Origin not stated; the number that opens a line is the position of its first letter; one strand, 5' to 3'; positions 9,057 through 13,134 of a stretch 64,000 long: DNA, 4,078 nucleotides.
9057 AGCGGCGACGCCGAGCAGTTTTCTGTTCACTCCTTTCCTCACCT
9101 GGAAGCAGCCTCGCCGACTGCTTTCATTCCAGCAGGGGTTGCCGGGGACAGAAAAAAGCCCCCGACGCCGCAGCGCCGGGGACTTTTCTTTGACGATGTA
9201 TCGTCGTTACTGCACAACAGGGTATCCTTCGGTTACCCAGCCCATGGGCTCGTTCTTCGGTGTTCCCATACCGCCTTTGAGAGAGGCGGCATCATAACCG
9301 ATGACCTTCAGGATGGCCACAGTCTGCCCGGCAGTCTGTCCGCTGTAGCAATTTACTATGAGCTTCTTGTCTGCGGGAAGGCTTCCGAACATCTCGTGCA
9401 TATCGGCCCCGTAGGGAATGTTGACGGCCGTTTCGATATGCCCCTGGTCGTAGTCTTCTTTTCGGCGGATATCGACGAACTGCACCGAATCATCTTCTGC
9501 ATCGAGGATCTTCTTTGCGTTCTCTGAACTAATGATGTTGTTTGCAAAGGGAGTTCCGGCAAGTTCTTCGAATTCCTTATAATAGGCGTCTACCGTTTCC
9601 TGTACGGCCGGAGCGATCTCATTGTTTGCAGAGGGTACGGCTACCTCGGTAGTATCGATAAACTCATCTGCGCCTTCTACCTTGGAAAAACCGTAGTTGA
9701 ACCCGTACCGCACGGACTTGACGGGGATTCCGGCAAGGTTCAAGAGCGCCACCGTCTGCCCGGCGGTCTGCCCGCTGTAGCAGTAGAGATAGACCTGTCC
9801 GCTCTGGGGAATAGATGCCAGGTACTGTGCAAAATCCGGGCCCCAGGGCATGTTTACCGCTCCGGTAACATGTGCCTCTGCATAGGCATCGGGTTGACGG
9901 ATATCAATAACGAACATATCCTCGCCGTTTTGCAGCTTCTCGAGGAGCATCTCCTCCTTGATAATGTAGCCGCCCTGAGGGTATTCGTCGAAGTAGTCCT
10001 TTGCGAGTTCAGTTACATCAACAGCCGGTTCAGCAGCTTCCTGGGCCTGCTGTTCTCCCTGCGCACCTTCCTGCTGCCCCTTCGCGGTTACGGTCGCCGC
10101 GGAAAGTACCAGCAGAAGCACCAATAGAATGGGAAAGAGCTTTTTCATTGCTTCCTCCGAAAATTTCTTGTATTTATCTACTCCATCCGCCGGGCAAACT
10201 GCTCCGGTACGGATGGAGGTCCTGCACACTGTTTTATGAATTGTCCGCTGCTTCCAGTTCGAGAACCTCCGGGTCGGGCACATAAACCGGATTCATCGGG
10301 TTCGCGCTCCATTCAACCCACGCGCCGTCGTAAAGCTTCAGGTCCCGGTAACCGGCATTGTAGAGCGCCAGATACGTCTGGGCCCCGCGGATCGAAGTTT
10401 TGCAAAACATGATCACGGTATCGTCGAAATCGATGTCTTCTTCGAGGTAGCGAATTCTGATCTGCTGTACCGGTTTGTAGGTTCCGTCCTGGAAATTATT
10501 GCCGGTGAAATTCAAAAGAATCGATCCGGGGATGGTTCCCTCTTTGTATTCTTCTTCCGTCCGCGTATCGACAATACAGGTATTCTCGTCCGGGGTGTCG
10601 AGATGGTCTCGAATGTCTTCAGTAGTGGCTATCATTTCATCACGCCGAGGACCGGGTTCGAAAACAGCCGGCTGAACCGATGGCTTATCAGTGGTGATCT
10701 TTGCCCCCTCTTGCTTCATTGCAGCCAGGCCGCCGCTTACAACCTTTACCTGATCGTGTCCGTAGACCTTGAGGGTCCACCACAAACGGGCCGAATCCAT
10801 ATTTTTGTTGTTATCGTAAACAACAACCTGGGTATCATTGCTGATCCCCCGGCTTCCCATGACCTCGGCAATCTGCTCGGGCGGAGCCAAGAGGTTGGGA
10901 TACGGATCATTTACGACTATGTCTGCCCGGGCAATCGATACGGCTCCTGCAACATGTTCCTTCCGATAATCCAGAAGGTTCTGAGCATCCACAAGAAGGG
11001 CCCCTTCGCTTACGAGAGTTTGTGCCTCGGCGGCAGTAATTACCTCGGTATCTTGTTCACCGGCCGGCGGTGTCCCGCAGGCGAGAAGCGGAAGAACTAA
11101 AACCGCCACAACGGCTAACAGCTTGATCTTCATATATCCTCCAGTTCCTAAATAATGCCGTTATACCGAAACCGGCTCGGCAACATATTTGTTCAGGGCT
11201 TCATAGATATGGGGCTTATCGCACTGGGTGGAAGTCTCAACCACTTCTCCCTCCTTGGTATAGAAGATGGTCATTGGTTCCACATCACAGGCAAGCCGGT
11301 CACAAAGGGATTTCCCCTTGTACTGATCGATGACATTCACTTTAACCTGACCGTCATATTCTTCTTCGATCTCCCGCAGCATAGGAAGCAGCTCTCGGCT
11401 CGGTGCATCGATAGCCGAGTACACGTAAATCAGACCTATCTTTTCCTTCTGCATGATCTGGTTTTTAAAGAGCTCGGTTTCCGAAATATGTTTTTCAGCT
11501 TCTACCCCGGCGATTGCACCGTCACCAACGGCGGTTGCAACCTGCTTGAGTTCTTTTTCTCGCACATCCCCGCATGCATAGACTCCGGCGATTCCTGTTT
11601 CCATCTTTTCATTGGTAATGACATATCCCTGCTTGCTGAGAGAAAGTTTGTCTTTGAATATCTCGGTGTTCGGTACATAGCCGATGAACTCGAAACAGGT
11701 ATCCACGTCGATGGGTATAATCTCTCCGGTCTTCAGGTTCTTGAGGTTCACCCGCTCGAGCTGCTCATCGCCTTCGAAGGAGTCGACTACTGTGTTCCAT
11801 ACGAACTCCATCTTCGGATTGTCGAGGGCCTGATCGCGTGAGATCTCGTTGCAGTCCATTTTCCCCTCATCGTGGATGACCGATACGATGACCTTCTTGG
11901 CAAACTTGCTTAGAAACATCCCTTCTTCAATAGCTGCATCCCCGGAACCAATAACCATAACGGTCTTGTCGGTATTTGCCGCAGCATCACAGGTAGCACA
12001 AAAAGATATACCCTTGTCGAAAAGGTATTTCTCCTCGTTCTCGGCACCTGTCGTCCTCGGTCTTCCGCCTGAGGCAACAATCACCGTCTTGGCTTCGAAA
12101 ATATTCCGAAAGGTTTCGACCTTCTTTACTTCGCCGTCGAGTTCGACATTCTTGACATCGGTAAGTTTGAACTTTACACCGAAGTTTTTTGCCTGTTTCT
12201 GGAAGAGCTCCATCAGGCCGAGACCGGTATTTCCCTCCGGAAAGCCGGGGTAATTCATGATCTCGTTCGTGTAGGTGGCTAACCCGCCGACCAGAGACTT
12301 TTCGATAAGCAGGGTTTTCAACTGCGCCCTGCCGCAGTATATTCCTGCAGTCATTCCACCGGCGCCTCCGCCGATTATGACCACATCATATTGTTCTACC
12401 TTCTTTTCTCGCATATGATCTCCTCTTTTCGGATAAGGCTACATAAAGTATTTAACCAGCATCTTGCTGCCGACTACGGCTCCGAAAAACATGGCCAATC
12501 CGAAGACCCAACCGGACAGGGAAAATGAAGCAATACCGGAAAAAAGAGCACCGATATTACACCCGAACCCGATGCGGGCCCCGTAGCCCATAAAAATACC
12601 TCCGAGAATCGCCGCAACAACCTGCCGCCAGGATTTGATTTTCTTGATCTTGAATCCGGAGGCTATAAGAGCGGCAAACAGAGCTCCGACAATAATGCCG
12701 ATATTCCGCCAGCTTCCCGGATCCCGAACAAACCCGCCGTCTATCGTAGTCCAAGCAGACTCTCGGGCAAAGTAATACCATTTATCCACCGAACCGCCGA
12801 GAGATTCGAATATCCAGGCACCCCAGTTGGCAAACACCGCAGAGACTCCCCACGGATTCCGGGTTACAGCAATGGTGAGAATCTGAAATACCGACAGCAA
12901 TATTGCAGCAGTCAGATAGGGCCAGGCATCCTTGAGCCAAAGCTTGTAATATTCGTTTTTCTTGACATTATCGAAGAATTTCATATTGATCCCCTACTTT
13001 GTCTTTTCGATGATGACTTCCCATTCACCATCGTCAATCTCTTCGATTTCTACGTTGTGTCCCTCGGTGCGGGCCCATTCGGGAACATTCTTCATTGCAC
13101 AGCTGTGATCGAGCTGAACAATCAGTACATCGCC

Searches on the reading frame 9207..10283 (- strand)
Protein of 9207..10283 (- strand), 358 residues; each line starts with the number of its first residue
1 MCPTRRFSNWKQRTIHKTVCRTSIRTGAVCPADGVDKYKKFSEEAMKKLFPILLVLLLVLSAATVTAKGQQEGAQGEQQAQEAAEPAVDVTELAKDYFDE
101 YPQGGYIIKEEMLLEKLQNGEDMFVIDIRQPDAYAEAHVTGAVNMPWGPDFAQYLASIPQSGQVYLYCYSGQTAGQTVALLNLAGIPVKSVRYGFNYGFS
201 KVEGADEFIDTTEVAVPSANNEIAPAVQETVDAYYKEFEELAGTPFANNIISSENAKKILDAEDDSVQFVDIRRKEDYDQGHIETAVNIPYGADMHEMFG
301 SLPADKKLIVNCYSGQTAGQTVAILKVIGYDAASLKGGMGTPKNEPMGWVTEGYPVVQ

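Call 14: search_protein_families(library=pfam, proteins=[window:9207-10283:-], max_evalue=0.01)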
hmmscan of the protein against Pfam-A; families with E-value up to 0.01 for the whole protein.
window:9207-10283:- (358 aa): 1 family
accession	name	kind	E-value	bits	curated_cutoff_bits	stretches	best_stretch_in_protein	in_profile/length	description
PF00581.25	Rhodanese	-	3.2e-27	95.4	22.2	2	263-339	10-96/102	Rhodanese-like domain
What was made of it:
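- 9207..10283 (-): Exported rhodanese with two catalytic domains. The likely start is ATG at 10148, giving a signal peptide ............. Pfam Rhodanese, two stretches (call 14).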

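Call 37: search_protein_families(library=ncbifam, proteins=[window:9207-10283:-], max_evalue=0.001)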
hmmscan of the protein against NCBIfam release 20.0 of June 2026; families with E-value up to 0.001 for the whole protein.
window:9207-10283:- (358 aa): 15 families
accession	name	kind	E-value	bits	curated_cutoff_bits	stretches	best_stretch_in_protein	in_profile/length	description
NF005902.0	PRK07878.1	equivalog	3.3e-19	69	647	2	243-339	281-378/392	adenylyltransferase/sulfurtransferase MoeZ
NF007627.0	PRK10287.1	equivalog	7.3e-17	61.5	102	2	268-339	22-94/104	thiosulfate sulfurtransferase PspE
TIGR02981.1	phageshock_pspE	exception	4e-15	55.9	126.3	2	268-339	20-92/101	thiosulfate sulfurtransferase PspE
NF006444.0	PRK08762.1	equivalog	1.7e-13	50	449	1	256-345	19-110/387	molybdopterin-synthase adenylyltransferase MoeB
NF001195.0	PRK00162.1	equivalog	2.2e-13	50.4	102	1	250-340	6-94/108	thiosulfate sulfurtransferase GlpE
NF033833.0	rhodan_ChrE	equivalog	2e-12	47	120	1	250-340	5-95/108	rhodanese family chromate resistance protein ChrE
NF005646.0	PRK07411.1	equivalog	3.8e-12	46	633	1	251-340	284-377/390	molybdopterin-synthase adenylyltransferase MoeB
NF008752.0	PRK11784.1-4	equivalog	6.7e-10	38.3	266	0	124-146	20-42/357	tRNA 2-selenouridine(34) synthase MnmH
NF045694.1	seleno_TsoB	exception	1.4e-09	36.7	805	1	92-151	29-90/572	rhodanese/DsbD fusion-like selenoprotein TsoB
NF008750.0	PRK11784.1-2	equivalog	1.7e-09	37.2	241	0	112-146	6-39/346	tRNA 2-selenouridine(34) synthase MnmH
NF041203.1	rhodanese_LYCAU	equivalog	2.2e-09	37.1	115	1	249-356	21-123/126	rhodanese-related (seleno)protein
NF045521.1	rhoda_near_glyco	subfamily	3.8e-09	36.5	145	1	261-339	26-105/144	rhodanese homology domain-containing protein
TIGR04568.1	arch_SelU_Nterm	equivalog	3e-08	33.7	200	0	114-146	96-127/215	selenouridine synthase SelU-like subunit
TIGR03167.1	tRNA_sel_U_synt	equivalog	7.5e-08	32.1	219.75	0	123-146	3-26/311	tRNA 2-selenouridine(34) synthase MnmH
TIGR04271.1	ThiI_C_thiazole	equivalog_domain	0.00032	20.7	70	0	115-171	21-78/101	thiazole biosynthesis protein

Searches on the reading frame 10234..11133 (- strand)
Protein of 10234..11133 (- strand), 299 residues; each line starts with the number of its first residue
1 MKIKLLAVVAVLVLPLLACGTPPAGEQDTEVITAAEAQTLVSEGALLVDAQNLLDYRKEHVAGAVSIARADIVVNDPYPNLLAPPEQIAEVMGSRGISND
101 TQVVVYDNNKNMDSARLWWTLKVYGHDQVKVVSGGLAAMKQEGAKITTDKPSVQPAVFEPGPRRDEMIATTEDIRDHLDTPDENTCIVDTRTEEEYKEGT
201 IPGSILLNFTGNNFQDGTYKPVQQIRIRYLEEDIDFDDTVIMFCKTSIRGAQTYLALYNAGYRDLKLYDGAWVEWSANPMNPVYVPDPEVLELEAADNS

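Call 14: search_protein_families(library=pfam, proteins=[window:10234-11133:-], max_evalue=0.01)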
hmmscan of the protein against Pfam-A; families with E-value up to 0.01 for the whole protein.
window:10234-11133:- (299 aa): 1 family
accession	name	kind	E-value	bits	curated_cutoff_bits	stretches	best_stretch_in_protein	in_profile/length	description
PF00581.25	Rhodanese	-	2.5e-32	111.8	22.2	2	171-277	2-101/102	Rhodanese-like domain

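Call 37: search_protein_families(library=ncbifam, proteins=[window:10234-11133:-], max_evalue=0.001)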
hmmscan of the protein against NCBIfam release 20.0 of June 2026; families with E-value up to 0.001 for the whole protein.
window:10234-11133:- (299 aa): 11 families
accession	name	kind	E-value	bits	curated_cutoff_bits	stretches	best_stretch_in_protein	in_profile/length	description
NF008557.0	PRK11493.1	equivalog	3e-30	105.3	250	1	54-283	40-277/281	3-mercaptopyruvate sulfurtransferase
NF040901.1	SeO3_TeO2_ExtH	equivalog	2.1e-12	46.8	200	1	218-280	285-351/430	selenite/tellurite reduction operon rhodanese-like protein ExtH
NF006444.0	PRK08762.1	equivalog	4.4e-11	42.1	449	1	180-280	25-112/387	molybdopterin-synthase adenylyltransferase MoeB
NF005902.0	PRK07878.1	equivalog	3.8e-08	32.6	647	1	168-277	288-383/392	adenylyltransferase/sulfurtransferase MoeZ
NF045521.1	rhoda_near_glyco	subfamily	2.2e-07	30.8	145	1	178-278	25-111/144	rhodanese homology domain-containing protein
NF005646.0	PRK07411.1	equivalog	6.2e-07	28.9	633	1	170-277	285-381/390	molybdopterin-synthase adenylyltransferase MoeB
NF045694.1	seleno_TsoB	exception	1e-06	27.1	805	1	157-279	34-153/572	rhodanese/DsbD fusion-like selenoprotein TsoB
TIGR04568.1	arch_SelU_Nterm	equivalog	1.1e-06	28.6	200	0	166-207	85-126/215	selenouridine synthase SelU-like subunit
NF001195.0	PRK00162.1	equivalog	3.7e-06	27.2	102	0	229-278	50-99/108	thiosulfate sulfurtransferase GlpE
NF041203.1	rhodanese_LYCAU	equivalog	4.1e-06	26.5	115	0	170-278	24-119/126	rhodanese-related (seleno)protein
NF008750.0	PRK11784.1-2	equivalog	0.00013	21.2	241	0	181-207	12-38/346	tRNA 2-selenouridine(34) synthase MnmH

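Call 43: find_homologous_proteins(query=window:10234-11133:-, max_evalue=1e-10)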
Query window:10234-11133:- (299 aa): 732 proteins with E <= 1e-10 among 4661 candidates; the best 120 are listed.
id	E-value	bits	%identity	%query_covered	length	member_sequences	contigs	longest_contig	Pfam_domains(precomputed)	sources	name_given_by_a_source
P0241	2.8e-126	439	64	100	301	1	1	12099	PF00581.26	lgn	-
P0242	5.5e-124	431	61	100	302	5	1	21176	PF00581.26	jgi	-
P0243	5.9e-124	431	67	98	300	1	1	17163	PF00581.26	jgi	jgi:thiosulfate/3-mercaptopyruvate sulfurtransferase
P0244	6.0e-124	431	65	98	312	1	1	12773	PF00581.26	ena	-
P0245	9.5e-124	431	64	99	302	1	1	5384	PF00581.26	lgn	-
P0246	3.7e-123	429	65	99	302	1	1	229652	PF00581.26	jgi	-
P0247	4.0e-123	428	65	94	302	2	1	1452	PF00581.26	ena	-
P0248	4.8e-123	428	63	99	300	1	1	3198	PF00581.26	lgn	-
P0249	1.2e-122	427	64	94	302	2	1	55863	PF00581.26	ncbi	-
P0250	1.4e-122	427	63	99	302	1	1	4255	PF00581.26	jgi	jgi:thiosulfate/3-mercaptopyruvate sulfurtransferase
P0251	1.6e-122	427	65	94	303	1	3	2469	PF00581.26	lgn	-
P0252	2.3e-122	426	65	94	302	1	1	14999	PF00581.26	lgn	-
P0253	2.8e-122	426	63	100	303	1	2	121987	PF00581.26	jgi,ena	-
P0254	6.5e-122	425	65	100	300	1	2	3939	PF00581.26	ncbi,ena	-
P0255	7.7e-122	424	63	100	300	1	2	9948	PF00581.26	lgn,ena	-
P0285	4.8e-117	409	57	100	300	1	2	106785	PF00581.26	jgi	jgi:thiosulfate/3-mercaptopyruvate sulfurtransferase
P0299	2.2e-115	403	60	100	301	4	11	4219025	PF00581.26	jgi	jgi:thiosulfate/3-mercaptopyruvate sulfurtransferase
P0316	2.0e-112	393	58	100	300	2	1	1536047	PF00581.26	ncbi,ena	-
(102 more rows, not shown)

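Call 44: find_encoding_contigs(protein=P0299, flank=10000, max_places=1)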
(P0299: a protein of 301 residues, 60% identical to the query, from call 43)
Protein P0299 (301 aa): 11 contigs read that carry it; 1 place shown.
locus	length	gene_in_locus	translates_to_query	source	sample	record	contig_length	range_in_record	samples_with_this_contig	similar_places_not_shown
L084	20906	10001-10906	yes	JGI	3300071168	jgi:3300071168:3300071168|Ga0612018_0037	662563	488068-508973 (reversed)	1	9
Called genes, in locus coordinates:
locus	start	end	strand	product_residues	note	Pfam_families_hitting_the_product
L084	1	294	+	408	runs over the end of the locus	PF00691:OmpA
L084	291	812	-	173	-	PF03190:Thioredox_DsbH, PF13899:Thioredoxin_7, PF13098:Thioredoxin_2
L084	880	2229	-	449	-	PF00128:Alpha-amylase, PF14701:hDGE_amylase (weak), PF00128:Alpha-amylase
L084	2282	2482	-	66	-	-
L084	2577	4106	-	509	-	PF02446:Glyco_hydro_77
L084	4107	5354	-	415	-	PF05221:AdoHcyase, PF02826:2-Hacid_dh_C, PF00670:AdoHcyase_NAD, PF07991:KARI_N (weak)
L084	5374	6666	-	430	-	PF01979:Amidohydro_1, PF07969:Amidohydro_3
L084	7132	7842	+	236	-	PF04143:Sulf_transp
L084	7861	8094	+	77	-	PF01206:TusA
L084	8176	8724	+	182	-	PF04143:Sulf_transp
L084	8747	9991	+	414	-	PF00890:FAD_binding_2 (weak), PF01266:DAO (faint), PF01946:Thi4 (faint), PF07992:Pyr_redox_2, PF12831:FAD_oxidored, PF13450:NAD_binding_8 (weak), PF13738:Pyr_redox_3, PF00070:Pyr_redox (weak), +1 more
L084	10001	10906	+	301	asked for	PF00581:Rhodanese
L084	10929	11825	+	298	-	PF00581:Rhodanese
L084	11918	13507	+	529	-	-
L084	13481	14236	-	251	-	PF00005:ABC_tran, PF13304:AAA_21 (faint)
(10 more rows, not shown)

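Call 45: find_encoding_contigs(protein=P0316, flank=10000, max_places=1)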
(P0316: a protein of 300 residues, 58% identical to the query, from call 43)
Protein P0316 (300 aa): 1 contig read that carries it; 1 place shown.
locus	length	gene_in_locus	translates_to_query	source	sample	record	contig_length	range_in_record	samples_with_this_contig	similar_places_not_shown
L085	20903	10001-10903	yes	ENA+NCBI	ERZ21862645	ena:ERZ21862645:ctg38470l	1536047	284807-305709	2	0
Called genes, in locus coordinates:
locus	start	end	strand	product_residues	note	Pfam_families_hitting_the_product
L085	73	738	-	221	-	-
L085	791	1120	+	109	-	-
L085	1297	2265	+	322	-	PF03547:Mem_trans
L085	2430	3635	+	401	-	PF00691:OmpA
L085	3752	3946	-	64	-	-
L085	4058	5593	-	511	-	PF02446:Glyco_hydro_77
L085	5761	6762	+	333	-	PF01207:Dus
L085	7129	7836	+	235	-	PF04143:Sulf_transp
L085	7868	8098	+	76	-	PF01206:TusA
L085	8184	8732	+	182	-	PF04143:Sulf_transp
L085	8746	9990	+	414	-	PF00890:FAD_binding_2 (weak), PF03486:HI0933_like (faint), PF07992:Pyr_redox_2, PF12831:FAD_oxidored (weak), PF13738:Pyr_redox_3, PF00070:Pyr_redox (weak)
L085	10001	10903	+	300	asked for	PF00581:Rhodanese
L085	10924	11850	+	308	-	PF00581:Rhodanese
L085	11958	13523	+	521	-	PF05598:DUF772, PF01609:DDE_Tnp_1, PF13751:DDE_Tnp_1_6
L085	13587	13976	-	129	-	-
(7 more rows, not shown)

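Call 46: find_encoding_contigs(protein=P0285, flank=10000, max_places=1)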
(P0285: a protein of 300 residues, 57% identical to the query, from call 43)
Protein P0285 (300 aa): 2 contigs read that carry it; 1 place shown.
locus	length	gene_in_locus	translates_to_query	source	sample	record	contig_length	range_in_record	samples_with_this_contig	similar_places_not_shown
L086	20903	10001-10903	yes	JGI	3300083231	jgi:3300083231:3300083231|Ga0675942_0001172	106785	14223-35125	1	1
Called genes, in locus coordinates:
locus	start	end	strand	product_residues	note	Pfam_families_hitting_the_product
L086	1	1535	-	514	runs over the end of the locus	PF00370:FGGY_N, PF02782:FGGY_C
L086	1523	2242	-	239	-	PF01553:Acyltransferase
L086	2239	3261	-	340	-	PF00781:DAGK_cat, PF19279:YegS_C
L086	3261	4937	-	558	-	PF00270:DEAD, PF04851:ResIII, PF00271:Helicase_C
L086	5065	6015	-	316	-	-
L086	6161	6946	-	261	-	PF01063:Aminotran_4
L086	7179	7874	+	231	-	PF04143:Sulf_transp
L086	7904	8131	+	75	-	PF01206:TusA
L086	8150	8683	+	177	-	PF04143:Sulf_transp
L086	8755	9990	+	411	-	PF00890:FAD_binding_2 (weak), PF01266:DAO (faint), PF01946:Thi4 (weak), PF03486:HI0933_like (faint), PF07992:Pyr_redox_2, PF12831:FAD_oxidored (weak), PF13738:Pyr_redox_3, PF00070:Pyr_redox (weak), +1 more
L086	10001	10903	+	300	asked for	PF00581:Rhodanese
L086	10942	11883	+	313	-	PF00581:Rhodanese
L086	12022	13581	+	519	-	-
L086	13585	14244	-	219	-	PF02517:Rce1-like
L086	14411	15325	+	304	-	PF00892:EamA, PF03151:TPT (faint), PF00892:EamA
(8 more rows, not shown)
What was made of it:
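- Entering independently from rhodanese homologs recovers the whole set in 3 of 3 loci (calls 43-46).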

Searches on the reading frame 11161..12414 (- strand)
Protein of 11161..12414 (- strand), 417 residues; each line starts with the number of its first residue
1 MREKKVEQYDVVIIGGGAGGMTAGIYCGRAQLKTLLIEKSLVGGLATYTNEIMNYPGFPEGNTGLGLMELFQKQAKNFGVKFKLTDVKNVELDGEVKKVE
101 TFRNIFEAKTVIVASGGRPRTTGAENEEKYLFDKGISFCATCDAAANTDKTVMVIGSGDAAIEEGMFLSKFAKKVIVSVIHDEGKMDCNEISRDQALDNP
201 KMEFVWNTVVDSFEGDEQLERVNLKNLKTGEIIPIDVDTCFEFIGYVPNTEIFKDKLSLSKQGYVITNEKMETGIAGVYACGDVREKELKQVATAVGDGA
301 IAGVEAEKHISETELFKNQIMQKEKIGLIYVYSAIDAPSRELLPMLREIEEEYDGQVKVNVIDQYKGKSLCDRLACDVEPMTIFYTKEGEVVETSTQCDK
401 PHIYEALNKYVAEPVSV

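Call 14: search_protein_families(library=pfam, proteins=[window:11161-12414:-], max_evalue=0.01)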
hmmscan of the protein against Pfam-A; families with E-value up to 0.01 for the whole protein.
window:11161-12414:- (417 aa): 10 families
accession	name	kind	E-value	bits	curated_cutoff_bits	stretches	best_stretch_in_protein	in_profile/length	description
PF07992.20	Pyr_redox_2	-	7.2e-43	147.5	26.1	1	9-299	1-291/291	Pyridine nucleotide-disulphide oxidoreductase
PF13738.12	Pyr_redox_3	-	1.6e-15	57.6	30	1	77-282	93-305/305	Pyridine nucleotide-disulphide oxidoreductase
PF00070.33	Pyr_redox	-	5.4e-09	36.9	22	1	152-225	2-80/82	Pyridine nucleotide-disulphide oxidoreductase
PF03486.20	HI0933_like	-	1.9e-07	31.2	50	1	10-40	2-32/244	HI0933-like protein Rossmann domain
PF12831.13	FAD_oxidored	-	1.7e-06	28.1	27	1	10-48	1-40/416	FAD dependent oxidoreductase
PF00890.30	FAD_binding_2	-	1.7e-06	28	20.4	1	10-42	1-33/414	FAD binding domain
PF00085.26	Thioredoxin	-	2.4e-06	27.9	23.5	1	312-407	6-101/103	Thioredoxin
PF01946.23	Thi4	-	4e-05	23.4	26.2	1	7-44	16-54/235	Thi4 family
PF01266.30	DAO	-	8.3e-05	22.7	27.9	0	10-50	1-42/353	FAD dependent oxidoreductase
PF13450.12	NAD_binding_8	-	0.00011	22.9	21.9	1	13-52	1-40/68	NAD(P)-binding Rossmann-like domain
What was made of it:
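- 11161..12414 (-): Cytoplasmic thioredoxin-reductase-like flavoprotein with a C-terminal thioredoxin-fold domain. Pyr_redox_2, E 7e-43, plus Thioredoxin (call 14).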

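Call 37: search_protein_families(library=ncbifam, proteins=[window:11161-12414:-], max_evalue=0.001)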
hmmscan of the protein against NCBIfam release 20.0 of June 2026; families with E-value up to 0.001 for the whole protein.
window:11161-12414:- (417 aa): 59 families (the best 25 are shown)
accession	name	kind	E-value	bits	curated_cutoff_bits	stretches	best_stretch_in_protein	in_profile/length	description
TIGR01292.1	TRX_reduct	equivalog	3.2e-93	311.8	343.45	1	9-309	1-299/300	thioredoxin-disulfide reductase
TIGR03143.1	AhpF_homolog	hypoth_equivalog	1.9e-92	310.6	687.65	1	8-313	4-311/555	putative alkyl hydroperoxide reductase F subunit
TIGR03140.1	AhpF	equivalog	1.8e-49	168.6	502.9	1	3-307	207-509/515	alkyl hydroperoxide reductase subunit F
NF007614.0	PRK10262.1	equivalog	3.4e-39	134.8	644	1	10-310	8-314/321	thioredoxin-disulfide reductase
TIGR01350.1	lipoamide_DH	equivalog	2.1e-23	82.8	408.8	2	82-302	111-327/461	dihydrolipoyl dehydrogenase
TIGR04018.1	Bthiol_YpdA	hypoth_equivalog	4.1e-15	55.4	339.9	2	73-287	78-291/316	YpdA family putative bacillithiol disulfide reductase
NF004945.0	PRK06292.2-3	equivalog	2.8e-14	52.9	494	1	92-289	111-309/457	dihydrolipoyl dehydrogenase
NF004947.0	PRK06292.2-5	equivalog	2.7e-13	49.6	592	1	104-289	128-314/474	dihydrolipoyl dehydrogenase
TIGR02053.1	MerA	equivalog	3.5e-13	49.3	454.45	1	94-306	116-328/465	mercury(II) reductase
TIGR03385.1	CoA_CoA_reduc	equivalog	1.1e-12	47.4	578.8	1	11-288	2-286/439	CoA-disulfide reductase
NF004776.0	PRK06116.1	equivalog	4.3e-12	45.8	480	1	96-297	120-318/450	glutathione-disulfide reductase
NF046103.1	NOXase_Strep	equivalog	1.4e-11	44.1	600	1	150-284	148-280/442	H2O-forming NADH oxidase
TIGR01421.1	gluta_reduc_1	equivalog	6.2e-10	38.9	556.15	1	98-297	120-318/450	glutathione-disulfide reductase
NF041853.1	hythiocyan_redase_MerA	equivalog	1.2e-09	37.6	650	1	148-285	159-295/440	hypothiocyanous acid reductase MerA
TIGR00275.1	TIGR00275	subfamily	1.4e-09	37.3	183.8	1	58-136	99-180/401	aminoacetone oxidase family FAD-binding enzyme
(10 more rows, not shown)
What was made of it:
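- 11161..12414 (-): TRX_reduct at 312 bits against a cut-off of 343 (call 37).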

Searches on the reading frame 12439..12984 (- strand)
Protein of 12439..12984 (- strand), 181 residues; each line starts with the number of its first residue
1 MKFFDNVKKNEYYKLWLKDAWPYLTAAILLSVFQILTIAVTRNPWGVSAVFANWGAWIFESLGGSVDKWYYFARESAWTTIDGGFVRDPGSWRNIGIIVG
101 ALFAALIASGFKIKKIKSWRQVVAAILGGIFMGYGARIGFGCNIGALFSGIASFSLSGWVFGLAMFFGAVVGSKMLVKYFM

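Call 14: search_protein_families(library=pfam, proteins=[window:12439-12984:-], max_evalue=0.01)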
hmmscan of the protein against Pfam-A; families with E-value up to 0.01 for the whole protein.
window:12439-12984:- (181 aa): 1 family
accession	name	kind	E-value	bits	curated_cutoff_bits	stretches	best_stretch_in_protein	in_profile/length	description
PF04143.19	Sulf_transp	-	2.3e-33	116.5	27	1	8-171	164-310/310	Sulphur transport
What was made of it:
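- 12439..12984 (-): Half of a split YeeE/YedE-family (Sulf_transp) membrane protein. Sulf_transp, E 2e-33 (call 14).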

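Call 37: search_protein_families(library=ncbifam, proteins=[window:12439-12984:-], max_evalue=0.001)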
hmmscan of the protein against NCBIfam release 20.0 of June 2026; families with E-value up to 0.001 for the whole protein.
window:12439-12984:- (181 aa): 3 families
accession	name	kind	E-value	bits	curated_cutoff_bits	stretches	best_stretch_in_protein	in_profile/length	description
NF033796.1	selen_YedE_FdhT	exception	2.4e-29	102.7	350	1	17-177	3-159/387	selenium metabolism membrane protein YedE/FdhT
NF052577.1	ThSTportTsuASprch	equivalog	5.2e-13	49.1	400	1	70-170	217-321/330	thiosulfate transporter TsuA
NF041049.1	thio_trans_TsuA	exception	0.00037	19.7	645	1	90-175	250-334/348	thiosulfate utilization transporter TsuA/YeeE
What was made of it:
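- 12439..12984 (-): Nearest NCBIfam families are selenium YedE/FdhT (103 bits) and TsuA, both below cut-off (call 37).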
